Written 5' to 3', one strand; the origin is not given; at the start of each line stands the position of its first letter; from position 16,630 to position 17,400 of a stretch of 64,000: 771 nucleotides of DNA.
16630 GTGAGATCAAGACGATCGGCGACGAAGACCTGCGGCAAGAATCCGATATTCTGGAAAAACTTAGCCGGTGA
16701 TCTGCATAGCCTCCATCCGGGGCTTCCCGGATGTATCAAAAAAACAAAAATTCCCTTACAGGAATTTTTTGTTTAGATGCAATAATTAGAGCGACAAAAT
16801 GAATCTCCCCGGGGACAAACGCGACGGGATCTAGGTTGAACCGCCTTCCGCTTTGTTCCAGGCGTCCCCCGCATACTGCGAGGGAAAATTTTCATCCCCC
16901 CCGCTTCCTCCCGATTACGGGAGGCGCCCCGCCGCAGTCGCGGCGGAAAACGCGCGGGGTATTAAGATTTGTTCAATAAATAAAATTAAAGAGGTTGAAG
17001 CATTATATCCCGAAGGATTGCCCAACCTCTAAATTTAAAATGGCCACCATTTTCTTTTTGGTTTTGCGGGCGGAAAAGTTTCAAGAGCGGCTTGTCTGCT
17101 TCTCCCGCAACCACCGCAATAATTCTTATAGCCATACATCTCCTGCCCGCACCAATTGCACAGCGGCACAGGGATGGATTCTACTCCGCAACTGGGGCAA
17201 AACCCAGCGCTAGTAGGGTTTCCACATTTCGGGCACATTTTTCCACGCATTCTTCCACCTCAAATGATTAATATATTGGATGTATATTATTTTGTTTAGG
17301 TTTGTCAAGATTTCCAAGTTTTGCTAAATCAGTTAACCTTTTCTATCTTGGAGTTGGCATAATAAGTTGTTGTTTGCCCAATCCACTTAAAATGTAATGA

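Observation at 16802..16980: GC-rich multi-hairpin intergenic repeat family (~175 nt) in at least three copies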

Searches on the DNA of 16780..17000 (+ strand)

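Call 12: search_rna_families(source=window, start=16780, end=17000, threshold=evalue, max_evalue=10, show_alignments=3)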
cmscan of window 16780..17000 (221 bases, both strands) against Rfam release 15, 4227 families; matches with E-value up to 10: 5.
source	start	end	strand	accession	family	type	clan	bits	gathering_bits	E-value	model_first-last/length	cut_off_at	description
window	16861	16928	-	RF00891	mir-671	Gene; miRNA;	-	15.6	65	4.2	1-84/84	no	mir-671 microRNA precursor family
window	16914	16983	+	RF02621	BSnc120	Gene; sRNA;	-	14.4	114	1.9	1-88/88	no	Brucella sRNA 120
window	16971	16992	-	RF01379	CRISPR-DR66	Gene; CRISPR;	CL00014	14.3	45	7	1-37/37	no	CRISPR RNA direct repeat element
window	16846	16951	-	RF01696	Chlorobi-1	Gene; sRNA;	-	13.1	50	0.46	1-67/67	no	Chlorobi-1 RNA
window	16965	16993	+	RF02060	STnc410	Gene; sRNA;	-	9.4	50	9.7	1-158/158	no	Enterobacterial sRNA STnc410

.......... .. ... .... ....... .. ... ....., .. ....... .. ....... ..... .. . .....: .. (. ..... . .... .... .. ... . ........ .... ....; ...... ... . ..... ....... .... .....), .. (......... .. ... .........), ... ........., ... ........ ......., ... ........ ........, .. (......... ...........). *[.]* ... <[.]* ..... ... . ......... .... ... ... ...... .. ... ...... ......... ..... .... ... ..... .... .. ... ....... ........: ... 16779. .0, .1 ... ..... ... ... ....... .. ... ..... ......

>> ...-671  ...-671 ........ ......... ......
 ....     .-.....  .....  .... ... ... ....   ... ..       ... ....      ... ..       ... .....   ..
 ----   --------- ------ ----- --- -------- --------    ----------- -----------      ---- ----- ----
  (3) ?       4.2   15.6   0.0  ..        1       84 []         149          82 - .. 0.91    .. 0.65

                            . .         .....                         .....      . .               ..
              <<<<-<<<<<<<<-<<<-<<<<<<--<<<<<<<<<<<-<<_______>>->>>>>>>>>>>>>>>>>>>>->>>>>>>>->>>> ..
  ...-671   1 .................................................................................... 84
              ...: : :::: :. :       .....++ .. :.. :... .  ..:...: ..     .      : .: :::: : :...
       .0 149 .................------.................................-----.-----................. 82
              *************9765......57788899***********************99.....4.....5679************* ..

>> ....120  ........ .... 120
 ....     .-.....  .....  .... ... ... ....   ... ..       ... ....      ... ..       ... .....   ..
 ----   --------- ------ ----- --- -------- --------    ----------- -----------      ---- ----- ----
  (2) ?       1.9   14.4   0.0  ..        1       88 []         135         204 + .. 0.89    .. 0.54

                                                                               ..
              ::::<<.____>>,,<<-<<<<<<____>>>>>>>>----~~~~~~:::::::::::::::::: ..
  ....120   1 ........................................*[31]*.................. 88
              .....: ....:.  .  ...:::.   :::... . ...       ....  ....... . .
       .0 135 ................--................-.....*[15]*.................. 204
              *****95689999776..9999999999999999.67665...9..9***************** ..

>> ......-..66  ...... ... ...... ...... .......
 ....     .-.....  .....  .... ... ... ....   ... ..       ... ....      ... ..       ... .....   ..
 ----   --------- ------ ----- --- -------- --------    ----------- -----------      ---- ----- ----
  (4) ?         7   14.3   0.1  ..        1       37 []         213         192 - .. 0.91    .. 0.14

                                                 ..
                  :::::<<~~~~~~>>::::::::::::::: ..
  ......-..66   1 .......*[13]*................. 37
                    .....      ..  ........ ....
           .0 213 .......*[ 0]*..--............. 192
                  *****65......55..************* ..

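Call 40: search_dna_similar(query=window:16795-16985:+, collection=phages, mode=distant, max_evalue=0.01)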
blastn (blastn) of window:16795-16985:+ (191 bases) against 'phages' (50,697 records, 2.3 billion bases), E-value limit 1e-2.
No match.

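Call 41: search_dna_similar(query=window:16795-16985:+, collection=plasmids, mode=distant, max_evalue=0.01)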
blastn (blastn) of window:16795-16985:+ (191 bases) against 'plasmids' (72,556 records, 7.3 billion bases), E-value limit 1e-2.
No match.

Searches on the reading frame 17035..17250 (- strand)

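Call 21: search_protein_families(library=pfam, proteins=[window:17035-17250:-], max_evalue=0.01)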
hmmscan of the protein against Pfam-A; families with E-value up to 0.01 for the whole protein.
window:17035-17250:- (71 aa): 4 families
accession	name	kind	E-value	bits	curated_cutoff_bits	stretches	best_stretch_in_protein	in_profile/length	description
PF12773.13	DZR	-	4.3e-05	24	27.3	1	6-49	1-45/45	Double zinc ribbon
PF13240.11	Zn_Ribbon_1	-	0.00018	21.6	25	0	6-22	2-20/23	zinc-ribbon domain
PF18912.6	DZR_2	-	0.00053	20.2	27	1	5-48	9-55/56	Double zinc ribbon domain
PF13248.11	Zn_ribbon_3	-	0.0013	18.5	27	1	5-23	4-24/26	zinc-ribbon domain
